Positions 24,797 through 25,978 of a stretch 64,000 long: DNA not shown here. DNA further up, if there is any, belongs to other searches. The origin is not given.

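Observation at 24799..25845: Low-GC single-gene island: 2-TM protein with macro/SLOG-like cytoplasmic domain between thiolase and GST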

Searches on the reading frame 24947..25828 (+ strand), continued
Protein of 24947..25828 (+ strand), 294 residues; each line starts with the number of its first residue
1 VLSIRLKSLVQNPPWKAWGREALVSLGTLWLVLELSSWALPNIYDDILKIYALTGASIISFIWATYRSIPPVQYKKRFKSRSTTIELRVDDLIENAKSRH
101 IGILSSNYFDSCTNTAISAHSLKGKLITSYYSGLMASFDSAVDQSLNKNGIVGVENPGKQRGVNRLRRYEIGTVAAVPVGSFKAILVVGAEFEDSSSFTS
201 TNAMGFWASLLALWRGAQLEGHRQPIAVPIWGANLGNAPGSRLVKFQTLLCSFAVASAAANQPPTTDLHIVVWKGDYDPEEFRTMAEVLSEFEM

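Call 47: search_protein_families(library=padloc, alignment_id=A5, max_evalue=0.001)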
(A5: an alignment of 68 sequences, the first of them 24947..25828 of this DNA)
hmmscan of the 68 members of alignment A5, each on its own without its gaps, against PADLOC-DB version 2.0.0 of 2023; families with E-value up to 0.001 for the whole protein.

A. member 1, window:24947-25828:+ (294 aa): 5 families
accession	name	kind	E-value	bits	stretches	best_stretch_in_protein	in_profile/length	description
PDLC00439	ThsA2|ThsA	-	1.2e-28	98.2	1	15-278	13-265/282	Macro domain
PDLC00415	ThsA1|ThsA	-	1.2e-27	95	1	18-278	16-264/281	Macro domain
PDLC00410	ThsA1|ThsA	-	2e-22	77.7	1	56-235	54-226/281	Macro domain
PDLC00414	ThsA1|ThsA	-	2.6e-20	70.9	1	24-276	29-271/292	Macro domain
PDLC00413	ThsA1|ThsA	-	4.2e-15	54.1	1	50-278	46-264/278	Macro domain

B. families by the number of members that match (of 68 scanned): 22 families
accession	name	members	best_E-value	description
PDLC04134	mad2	3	3.4e-13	mads_2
PDLC00405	SduA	2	6.5e-06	DUF4263 domain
PDLC01086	C3a186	2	8.3e-06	"C-3?,4? desaturase"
PDLC00439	ThsA2|ThsA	1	1.2e-28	Macro domain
PDLC00415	ThsA1|ThsA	1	1.2e-27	Macro domain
PDLC04135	mad3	1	1.5e-26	mads_3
PDLC00410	ThsA1|ThsA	1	2e-22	Macro domain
PDLC00414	ThsA1|ThsA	1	2.6e-20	Macro domain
PDLC02960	RT-Protease_XI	1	9.1e-19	single gene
PDLC02959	RT-Protease_XI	1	3e-16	single gene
PDLC00413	ThsA1|ThsA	1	4.2e-15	Macro domain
PDLC04140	mad8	1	7.6e-13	mads_8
PDLC04593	PDC-M35A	1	1.8e-08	-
PDLC02914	ATPase-Toprim_I-B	1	5.7e-08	-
PDLC04647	PDC-M43B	1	4.8e-07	-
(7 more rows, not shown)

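Call 48: predict_structure(alignment_id=A4)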
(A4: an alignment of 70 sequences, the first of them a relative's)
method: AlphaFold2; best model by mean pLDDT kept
length: 294 residues; sequences in the alignment: 70
mean_pLDDT: 96.1   pTM: 0.90
mean pLDDT of the five models: 96.1, 95.3, 95.0, 94.9, 94.4
residues with pLDDT >= 90: 280; 70-90: 14; 50-70: 0; < 50: 0
segments of 3 or more residues with pLDDT < 50: none
pLDDT, mean of each block of 10 residues (from residue 1): 91 93 98 97 95 97 95 97 98 92 98 95 96 97 98 97 97 98 98 95 97 98 97 87 97 98 98 95 97 96
secondary structure, 60 per line:
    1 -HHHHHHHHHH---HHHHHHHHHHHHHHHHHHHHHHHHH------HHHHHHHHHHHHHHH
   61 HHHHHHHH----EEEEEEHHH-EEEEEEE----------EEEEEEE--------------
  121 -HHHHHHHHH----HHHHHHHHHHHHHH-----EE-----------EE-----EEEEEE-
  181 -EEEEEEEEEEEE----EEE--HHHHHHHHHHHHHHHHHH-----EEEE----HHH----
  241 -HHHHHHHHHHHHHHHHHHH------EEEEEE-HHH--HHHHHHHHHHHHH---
elements in order: H2-11 H15-39 H46-68 E73-78 E83-89 E100-106 H122-130 H135-148 E174-179 E182-193 E198-200 H203-220 E226-229 H242-260 E267-272 H279-291

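Call 51: fold_search(model_id=the predicted structure, library=pdb)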
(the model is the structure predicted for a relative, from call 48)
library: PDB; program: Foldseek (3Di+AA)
matches with E <= 10: 601; with E <= 0.001: 105
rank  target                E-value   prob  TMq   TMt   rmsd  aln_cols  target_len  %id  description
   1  8v6q_A                4.9e-11  1.00  0.57  0.77   3.6       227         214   17  Crystal structure of EcThsA in ligand-free state (released 2024-06-12)
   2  8r66_B                5.8e-11  1.00  0.56  0.78   3.3       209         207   17  Crystal structure of ThsA Macro domain in complex with signaling molecule (released 2025-04-16)
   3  8v6r_A                1.4e-10  1.00  0.57  0.75   3.8       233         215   16  Crystal structure of EcThsA in complex with ADPR (released 2024-06-12)
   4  8r66_A                1.9e-10  1.00  0.55  0.74   3.2       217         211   16  Crystal structure of ThsA Macro domain in complex with signaling molecule (released 2025-04-16)
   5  8v6s_A                2.5e-10  1.00  0.58  0.77   3.5       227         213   17  Crystal structure of PcThsA in complex with Imidazole Adenine Dinucleotide (released 2024-06-12)
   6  8v6q_B                2.8e-10  1.00  0.54  0.74   3.3       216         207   18  Crystal structure of EcThsA in ligand-free state (released 2024-06-12)
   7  8v6r_B                6.9e-10  1.00  0.56  0.76   3.1       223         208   18  Crystal structure of EcThsA in complex with ADPR (released 2024-06-12)
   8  8v6s_B                1.1e-09  1.00  0.57  0.78   2.6       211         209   17  Crystal structure of PcThsA in complex with Imidazole Adenine Dinucleotide (released 2024-06-12)
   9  7d3y_A                2.0e-08  1.00  0.51  0.45  16.3       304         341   10  Crystal structure of the osPHR2-osSPX2 complex (released 2021-10-06)
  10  7d3y_B                4.1e-08  1.00  0.50  0.44  14.4       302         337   10  Crystal structure of the osPHR2-osSPX2 complex (released 2021-10-06)
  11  1zr5_B                8.0e-08  1.00  0.50  0.75   4.5       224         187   12  Crystal structure of the macro-domain of human core histone variant macroH2A1.2 (released 2005-06-21)
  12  5lnc_A                8.0e-08  1.00  0.50  0.41   8.4       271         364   12  Structure of SPX domain of the yeast inorganic polyphophate polymerase Vtc4 crystallized by carrier-driven crystalliza (released 2016-11-09)
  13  5iit_D                1.1e-07  1.00  0.50  0.42  12.2       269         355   12  Structure of SPX domain of the yeast inorganic polyphophate polymerase Vtc4 crystallized by carrier-driven crystalliza (released 2016-04-27)
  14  5iit_B                2.0e-07  1.00  0.52  0.43  12.8       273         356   12  Structure of SPX domain of the yeast inorganic polyphophate polymerase Vtc4 crystallized by carrier-driven crystalliza (released 2016-04-27)
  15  1zr5_A                2.2e-07  1.00  0.51  0.75   4.8       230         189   11  Crystal structure of the macro-domain of human core histone variant macroH2A1.2 (released 2005-06-21)
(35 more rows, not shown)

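Call 59: search_dna_similar(query=window:24947-25828:+, collection=plasmids, mode=protein, max_evalue=0.001, max_rows=30)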
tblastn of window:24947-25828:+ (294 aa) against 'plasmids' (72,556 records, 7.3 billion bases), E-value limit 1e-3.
Records with a match: 8; places in all: 8; records where one place covers at least 80% of the query: 6.
Best place of each record, by identity: <60% 8.
By first word of the organism name: Nostoc 2; Brucella 1; Sinorhizobium 1; Synechococcus 1; Calothrix 1; Vibrio 1; Priestia 1.
By predicted mobility (MOB-suite, as given by PLSDB): mobilizable 3; non-mobilizable 3; conjugative 2.
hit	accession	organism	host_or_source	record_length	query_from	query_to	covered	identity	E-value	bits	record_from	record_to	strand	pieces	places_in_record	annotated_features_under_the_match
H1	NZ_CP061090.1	Brucella sp. 6810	Homo sapiens,Blood culture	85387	27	276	85%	28.5%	2e-10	69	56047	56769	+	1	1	macro domain-containing protein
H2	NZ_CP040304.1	Nostoc sp. TCL26-01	Leiosporoceros dussii,pure culture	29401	25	289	90%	25.7%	1e-16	87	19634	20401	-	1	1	macro domain-containing protein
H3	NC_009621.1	Sinorhizobium medicae WSM419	-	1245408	7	258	86%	26.7%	7e-9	64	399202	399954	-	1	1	record has no annotation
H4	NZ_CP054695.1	Nostoc edaphicum CCNP1411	-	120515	25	289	90%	25.0%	3e-15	83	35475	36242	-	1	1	macro domain-containing protein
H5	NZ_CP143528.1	Synechococcus elongatus PCC 11801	Pure axenic culture,Powai Lake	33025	26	284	88%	23.8%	2e-9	66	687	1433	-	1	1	macro domain-containing protein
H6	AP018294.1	Calothrix sp. NIES-4105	-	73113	55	289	80%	25.8%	5e-14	79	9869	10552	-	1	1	hypothetical protein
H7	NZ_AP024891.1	Vibrio pectenicida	-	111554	21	276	87%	22.7%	1e-3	48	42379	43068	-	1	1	macro domain-containing protein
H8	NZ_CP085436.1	Priestia megaterium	single cell,soil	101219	68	242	60%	25.1%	5e-10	67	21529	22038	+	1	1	macro domain-containing protein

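Call 60: find_encoding_contigs(protein=P0132, flank=5000, max_places=3)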
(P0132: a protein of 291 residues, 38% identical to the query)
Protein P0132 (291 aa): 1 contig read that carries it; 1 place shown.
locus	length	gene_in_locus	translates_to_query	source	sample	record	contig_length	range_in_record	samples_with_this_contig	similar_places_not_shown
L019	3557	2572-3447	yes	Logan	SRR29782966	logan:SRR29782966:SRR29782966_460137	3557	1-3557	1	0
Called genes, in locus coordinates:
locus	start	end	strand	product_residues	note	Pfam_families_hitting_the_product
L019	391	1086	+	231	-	-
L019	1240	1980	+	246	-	PF13676:TIR_2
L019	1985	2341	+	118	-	-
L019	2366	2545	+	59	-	-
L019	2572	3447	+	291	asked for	PF20016:ThsA_Macro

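Call 61: get_annotated_region(hit=H1, flank=3500)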
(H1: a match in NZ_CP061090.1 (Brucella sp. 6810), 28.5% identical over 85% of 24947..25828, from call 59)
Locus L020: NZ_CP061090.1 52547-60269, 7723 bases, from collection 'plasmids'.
description: Brucella sp. 6810 plasmid unnamed, complete sequence
organism: Brucella sp. 6810 (NCBI taxid 2769351)
taxonomy: Bacteria; Pseudomonadota; Alphaproteobacteria; Hyphomicrobiales; Brucellaceae; Brucella; Brucella sp. 6810
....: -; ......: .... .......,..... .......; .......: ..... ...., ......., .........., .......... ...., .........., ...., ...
typing (MOB-suite, as given by PLSDB): mobilizable; relaxase MOBP
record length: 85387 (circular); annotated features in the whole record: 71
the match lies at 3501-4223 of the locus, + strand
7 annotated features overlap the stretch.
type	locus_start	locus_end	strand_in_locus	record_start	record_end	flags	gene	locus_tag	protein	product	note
CDS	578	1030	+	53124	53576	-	-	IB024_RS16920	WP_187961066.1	transposase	GO:0006313 - DNA transposition [Evidence IEA]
CDS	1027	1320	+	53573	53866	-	tnpB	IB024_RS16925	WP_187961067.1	IS66 family insertion sequence element accessory protein TnpB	-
CDS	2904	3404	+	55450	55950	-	-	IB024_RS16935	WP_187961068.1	TIR domain-containing protein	-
CDS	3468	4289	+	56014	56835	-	-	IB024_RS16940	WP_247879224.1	macro domain-containing protein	-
CDS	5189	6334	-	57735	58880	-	-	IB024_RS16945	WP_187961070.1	site-specific integrase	GO:0015074 - DNA integration [Evidence IEA]; GO:0006310 - DNA recombination [Evidence IEA]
CDS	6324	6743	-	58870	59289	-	-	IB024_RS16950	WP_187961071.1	type II toxin-antitoxin system VapC family toxin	-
CDS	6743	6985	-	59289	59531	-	-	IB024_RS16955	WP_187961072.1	type II toxin-antitoxin system prevent-host-death family antitoxin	GO:0008219 - cell death [Evidence IEA]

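Call 62: get_annotated_region(hit=H2, flank=3500)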
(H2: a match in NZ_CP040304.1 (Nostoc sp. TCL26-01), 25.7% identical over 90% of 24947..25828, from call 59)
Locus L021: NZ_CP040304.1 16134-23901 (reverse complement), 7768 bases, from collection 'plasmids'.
description: Nostoc sp. TCL26-01 plasmid pTCL26-01_G, complete sequence
organism: Nostoc sp. TCL26-01 (NCBI taxid 2576904)
taxonomy: Bacteria; Cyanobacteriota; Cyanophyceae; Nostocales; Nostocaceae; Nostoc; Nostoc sp. TCL26-01
host: -; source: Leiosporoceros dussii,pure culture; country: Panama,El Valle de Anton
typing (MOB-suite, as given by PLSDB): non-mobilizable
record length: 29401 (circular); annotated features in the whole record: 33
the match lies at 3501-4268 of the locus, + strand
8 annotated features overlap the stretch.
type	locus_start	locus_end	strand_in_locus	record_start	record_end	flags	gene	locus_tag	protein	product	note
CDS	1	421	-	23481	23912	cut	-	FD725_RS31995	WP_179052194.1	type II toxin-antitoxin system VapC family toxin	-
CDS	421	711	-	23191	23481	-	-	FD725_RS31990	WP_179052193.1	hypothetical protein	-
CDS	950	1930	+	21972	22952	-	-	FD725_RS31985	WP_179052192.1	GIY-YIG nuclease family protein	-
CDS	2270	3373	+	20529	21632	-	-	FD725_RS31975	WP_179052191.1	hypothetical protein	-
CDS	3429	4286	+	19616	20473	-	-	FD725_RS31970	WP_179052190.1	macro domain-containing protein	-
CDS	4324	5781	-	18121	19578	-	-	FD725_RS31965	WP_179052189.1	hypothetical protein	-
CDS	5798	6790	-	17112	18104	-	-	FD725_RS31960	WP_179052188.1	tyrosine-type recombinase/integrase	GO:0015074 - DNA integration [Evidence IEA]; GO:0006310 - DNA recombination [Evidence IEA]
CDS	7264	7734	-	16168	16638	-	-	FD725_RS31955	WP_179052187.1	hypothetical protein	-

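Call 63: get_annotated_region(hit=H5, flank=3500)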
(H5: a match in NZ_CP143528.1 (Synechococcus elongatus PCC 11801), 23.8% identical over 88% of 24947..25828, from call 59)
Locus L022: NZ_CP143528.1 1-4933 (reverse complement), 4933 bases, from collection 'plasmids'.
description: Synechococcus elongatus PCC 11801 plasmid p11801_1, complete sequence
organism: Synechococcus elongatus PCC 11801 (NCBI taxid 2219813)
taxonomy: Bacteria; Cyanobacteriota; Cyanophyceae; Synechococcales; Synechococcaceae; Synechococcus; Synechococcus elongatus; Synechococcus elongatus PCC 11801
host: -; source: Pure axenic culture,Powai Lake; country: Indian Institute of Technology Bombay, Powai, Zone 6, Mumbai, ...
typing (MOB-suite, as given by PLSDB): non-mobilizable
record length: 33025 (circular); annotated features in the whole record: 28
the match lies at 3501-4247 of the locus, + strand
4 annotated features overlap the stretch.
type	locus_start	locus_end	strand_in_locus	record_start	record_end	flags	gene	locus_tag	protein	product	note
CDS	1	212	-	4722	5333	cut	-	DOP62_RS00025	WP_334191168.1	ParA family protein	-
CDS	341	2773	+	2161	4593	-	-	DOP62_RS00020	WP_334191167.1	AAA family ATPase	-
CDS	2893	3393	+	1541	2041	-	-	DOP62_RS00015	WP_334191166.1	TIR domain-containing protein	-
CDS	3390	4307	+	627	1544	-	-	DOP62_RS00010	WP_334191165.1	macro domain-containing protein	-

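Call 64: get_annotated_region(hit=H6, flank=3500)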
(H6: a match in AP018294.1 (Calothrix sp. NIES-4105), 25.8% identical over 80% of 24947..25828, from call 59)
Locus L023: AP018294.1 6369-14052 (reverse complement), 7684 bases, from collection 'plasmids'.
description: Calothrix sp. NIES-4105 plasmid plasmid4 DNA, complete genome
organism: Calothrix sp. NIES-4105 (NCBI taxid 2005463)
taxonomy: Bacteria; Cyanobacteriota; Cyanophyceae; Nostocales; Calotrichaceae; Calothrix; Calothrix sp. NIES-4105
host: -; source: -; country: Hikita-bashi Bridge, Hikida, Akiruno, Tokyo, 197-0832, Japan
typing (MOB-suite, as given by PLSDB): mobilizable; relaxase MOBP
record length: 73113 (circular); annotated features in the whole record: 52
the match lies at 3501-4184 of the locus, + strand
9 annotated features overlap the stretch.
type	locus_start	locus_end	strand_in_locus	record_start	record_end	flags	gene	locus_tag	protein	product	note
CDS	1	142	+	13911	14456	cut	-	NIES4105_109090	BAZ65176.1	hypothetical protein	-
CDS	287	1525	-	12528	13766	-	-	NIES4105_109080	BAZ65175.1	chromosome partitioning protein, ParB family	-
CDS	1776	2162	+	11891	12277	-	-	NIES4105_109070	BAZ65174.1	transcriptional regulator, PadR family protein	-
CDS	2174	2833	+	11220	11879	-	-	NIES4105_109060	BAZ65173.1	hypothetical protein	-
CDS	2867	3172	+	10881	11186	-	-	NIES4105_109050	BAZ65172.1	hypothetical protein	-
CDS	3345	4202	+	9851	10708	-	-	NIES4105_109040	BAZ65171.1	hypothetical protein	-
CDS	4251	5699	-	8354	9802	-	-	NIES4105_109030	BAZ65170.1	hypothetical protein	-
CDS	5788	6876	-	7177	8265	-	-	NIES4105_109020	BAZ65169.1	phage integrase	-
CDS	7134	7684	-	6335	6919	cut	-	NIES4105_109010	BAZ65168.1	hypothetical protein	-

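Call 65: get_annotated_region(hit=H7, flank=3500)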
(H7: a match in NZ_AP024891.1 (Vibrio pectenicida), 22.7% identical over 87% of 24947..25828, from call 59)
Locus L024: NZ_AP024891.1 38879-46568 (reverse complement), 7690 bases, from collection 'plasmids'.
description: Vibrio pectenicida strain LMG 19642 plasmid pLMG19642-1, complete sequence
organism: Vibrio pectenicida (NCBI taxid 62763)
taxonomy: Bacteria; Pseudomonadota; Gammaproteobacteria; Vibrionales; Vibrionaceae; Vibrio; Vibrio pectenicida
host: -; source: -; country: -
typing (MOB-suite, as given by PLSDB): non-mobilizable
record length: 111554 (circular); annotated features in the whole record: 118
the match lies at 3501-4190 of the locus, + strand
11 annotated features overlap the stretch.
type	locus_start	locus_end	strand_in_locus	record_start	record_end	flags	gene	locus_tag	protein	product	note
CDS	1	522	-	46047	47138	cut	-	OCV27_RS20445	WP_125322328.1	DUF6094 domain-containing protein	-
CDS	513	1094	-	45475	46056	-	-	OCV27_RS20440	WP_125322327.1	DUF3275 family protein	-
CDS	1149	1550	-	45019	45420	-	-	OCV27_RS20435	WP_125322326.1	hypothetical protein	-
CDS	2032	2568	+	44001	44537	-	-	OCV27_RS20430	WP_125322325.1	hypothetical protein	-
CDS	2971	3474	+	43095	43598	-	-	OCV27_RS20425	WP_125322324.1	TIR domain-containing protein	-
CDS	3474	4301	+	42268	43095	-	-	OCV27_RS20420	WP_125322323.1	macro domain-containing protein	-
CDS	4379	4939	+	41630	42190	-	-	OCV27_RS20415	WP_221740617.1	hypothetical protein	-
CDS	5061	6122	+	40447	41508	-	-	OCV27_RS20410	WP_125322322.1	pentapeptide repeat-containing protein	-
CDS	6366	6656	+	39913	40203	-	-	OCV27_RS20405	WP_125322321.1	hypothetical protein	-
CDS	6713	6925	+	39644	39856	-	-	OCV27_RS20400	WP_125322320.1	hypothetical protein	-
CDS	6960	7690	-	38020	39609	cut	-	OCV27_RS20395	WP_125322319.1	conjugal transfer protein TraG N-terminal domain-containing protein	-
